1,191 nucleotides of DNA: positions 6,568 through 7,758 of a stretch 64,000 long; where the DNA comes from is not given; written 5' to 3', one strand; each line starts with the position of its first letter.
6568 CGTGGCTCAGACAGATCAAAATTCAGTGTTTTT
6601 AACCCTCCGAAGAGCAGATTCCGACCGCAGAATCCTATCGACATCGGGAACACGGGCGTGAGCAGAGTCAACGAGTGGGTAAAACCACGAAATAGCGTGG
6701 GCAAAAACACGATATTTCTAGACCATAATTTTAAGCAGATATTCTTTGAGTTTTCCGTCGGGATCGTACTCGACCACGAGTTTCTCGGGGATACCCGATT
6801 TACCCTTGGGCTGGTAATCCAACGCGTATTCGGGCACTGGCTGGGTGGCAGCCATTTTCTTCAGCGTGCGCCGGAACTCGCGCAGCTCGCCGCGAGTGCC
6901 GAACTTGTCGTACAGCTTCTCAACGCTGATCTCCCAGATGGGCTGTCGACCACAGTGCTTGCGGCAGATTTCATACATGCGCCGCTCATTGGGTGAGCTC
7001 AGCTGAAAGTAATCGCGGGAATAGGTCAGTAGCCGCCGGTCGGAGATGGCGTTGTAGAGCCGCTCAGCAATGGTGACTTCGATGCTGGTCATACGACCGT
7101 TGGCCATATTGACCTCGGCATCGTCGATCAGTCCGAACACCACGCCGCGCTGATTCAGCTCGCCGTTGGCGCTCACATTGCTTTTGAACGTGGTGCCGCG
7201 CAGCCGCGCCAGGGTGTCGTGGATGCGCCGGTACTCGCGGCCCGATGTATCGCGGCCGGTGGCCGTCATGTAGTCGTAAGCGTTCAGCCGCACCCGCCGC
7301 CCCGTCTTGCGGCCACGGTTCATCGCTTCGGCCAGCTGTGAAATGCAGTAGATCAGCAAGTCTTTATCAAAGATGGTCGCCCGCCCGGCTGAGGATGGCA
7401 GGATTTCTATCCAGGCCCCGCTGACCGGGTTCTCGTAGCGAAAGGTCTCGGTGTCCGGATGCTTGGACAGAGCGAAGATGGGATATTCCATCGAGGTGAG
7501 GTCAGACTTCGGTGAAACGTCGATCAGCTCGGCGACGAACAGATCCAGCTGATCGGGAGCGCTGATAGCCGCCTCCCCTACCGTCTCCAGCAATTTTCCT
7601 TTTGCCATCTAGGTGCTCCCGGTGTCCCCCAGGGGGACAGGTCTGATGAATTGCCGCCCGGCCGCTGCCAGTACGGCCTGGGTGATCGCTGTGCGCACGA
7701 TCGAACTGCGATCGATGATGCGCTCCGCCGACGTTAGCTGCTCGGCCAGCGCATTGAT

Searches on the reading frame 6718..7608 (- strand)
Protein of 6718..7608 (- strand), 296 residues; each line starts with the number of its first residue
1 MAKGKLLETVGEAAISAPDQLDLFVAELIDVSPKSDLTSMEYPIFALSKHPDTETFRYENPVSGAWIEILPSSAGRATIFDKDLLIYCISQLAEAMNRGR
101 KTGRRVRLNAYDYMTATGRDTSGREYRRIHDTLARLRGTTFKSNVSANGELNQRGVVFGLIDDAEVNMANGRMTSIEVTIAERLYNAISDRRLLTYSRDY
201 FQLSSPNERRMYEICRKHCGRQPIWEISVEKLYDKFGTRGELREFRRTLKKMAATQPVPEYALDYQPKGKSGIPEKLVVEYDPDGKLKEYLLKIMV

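Call 33: search_protein_families(library=pfam, proteins=[window:6718-7608:-], max_evalue=0.00001)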
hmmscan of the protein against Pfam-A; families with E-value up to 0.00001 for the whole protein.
window:6718-7608:- (296 aa): 1 family
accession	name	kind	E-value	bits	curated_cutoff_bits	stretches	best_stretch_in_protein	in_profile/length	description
PF10134.15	RPA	-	2.1e-73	247.1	27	1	34-263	1-228/228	Replication initiator protein A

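Call 59: search_dna_similar(query=window:6718-7608:-, collection=plasmids, mode=protein, max_rows=15)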
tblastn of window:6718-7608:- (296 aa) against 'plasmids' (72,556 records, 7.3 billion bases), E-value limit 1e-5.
Records with a match: 1185; places in all: 1316; records where one place covers at least 80% of the query: 1112.
Best place of each record, by identity: <60% 1185.
By first word of the organism name: Pseudomonas 103; Sphingobium 93; Phaeobacter 74; Sphingomonas 56; Arsenophonus 46; Klebsiella 40; Citrobacter 38; Paracoccus 36; Sulfitobacter 24; Xanthomonas 24; and 169 more.
By predicted mobility (MOB-suite, as given by PLSDB): non-mobilizable 542; conjugative 380; mobilizable 263.
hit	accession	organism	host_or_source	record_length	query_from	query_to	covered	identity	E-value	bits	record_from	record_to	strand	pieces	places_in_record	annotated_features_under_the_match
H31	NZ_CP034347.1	Roseovarius faecimaris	cell culture,soil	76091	1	267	90%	45.6%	3e-66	231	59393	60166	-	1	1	replication initiator protein A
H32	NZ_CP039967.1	Pseudorhodobacter turbinis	single bacterial isolate,Turban shell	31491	3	267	90%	44.9%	5e-69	239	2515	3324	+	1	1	replication initiator protein A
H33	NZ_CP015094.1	Salipiger abyssi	single cell,marine seawater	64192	1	267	90%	44.5%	1e-63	223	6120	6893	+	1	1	replication initiator protein A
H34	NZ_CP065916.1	Pelagovum pacificum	cell culture,seawater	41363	22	267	83%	48.0%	5e-68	236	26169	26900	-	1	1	replication initiator protein A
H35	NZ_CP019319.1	Tateyamaria omphalii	Single cell,seawater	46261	1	279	94%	42.2%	9e-62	218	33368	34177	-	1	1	replication initiator protein A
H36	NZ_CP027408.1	Roseobacter denitrificans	Environment,seaweed, Enteromorpha linza ...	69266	20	278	88%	45.4%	1e-66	232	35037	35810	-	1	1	replication initiator protein A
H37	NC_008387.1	Roseobacter denitrificans OCh 114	-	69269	20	278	88%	45.4%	1e-66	232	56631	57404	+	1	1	replication initiator protein A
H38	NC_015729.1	Roseobacter litoralis Och 149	seaweed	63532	20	278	88%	45.4%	5e-66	230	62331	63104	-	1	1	replication initiator protein A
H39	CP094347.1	[Acidovorax] ebreus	cell culture,soil in South China ...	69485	4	287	96%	41.2%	1e-55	200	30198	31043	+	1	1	replication initiator protein A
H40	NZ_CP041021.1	Sphingobium fuliginis ATCC 27551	cell culture,Water of rice field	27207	15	263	84%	46.7%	3e-65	228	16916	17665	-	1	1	replication initiator protein A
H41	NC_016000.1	Sphingobium chungbukense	-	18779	15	263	84%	46.7%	9e-65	226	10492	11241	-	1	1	replication initiator protein A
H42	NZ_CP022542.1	Antarctobacter heliothermus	Skeletonema marinoi strain ST54,Cell ...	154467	22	264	82%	47.8%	3e-68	236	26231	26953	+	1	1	replication initiator protein A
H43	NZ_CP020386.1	Rhodovulum sp. MB263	cell culture,mud flat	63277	4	267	89%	44.0%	5e-65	227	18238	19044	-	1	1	replication initiator protein A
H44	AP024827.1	Comamonas testosteroni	-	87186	8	287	95%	41.4%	2e-55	200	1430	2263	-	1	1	plasmid replication initiator protein RepA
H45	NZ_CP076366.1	Gemmobacter fulvus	cell culture,Anabaena culture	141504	15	284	91%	42.9%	3e-65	228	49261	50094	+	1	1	replication initiator protein A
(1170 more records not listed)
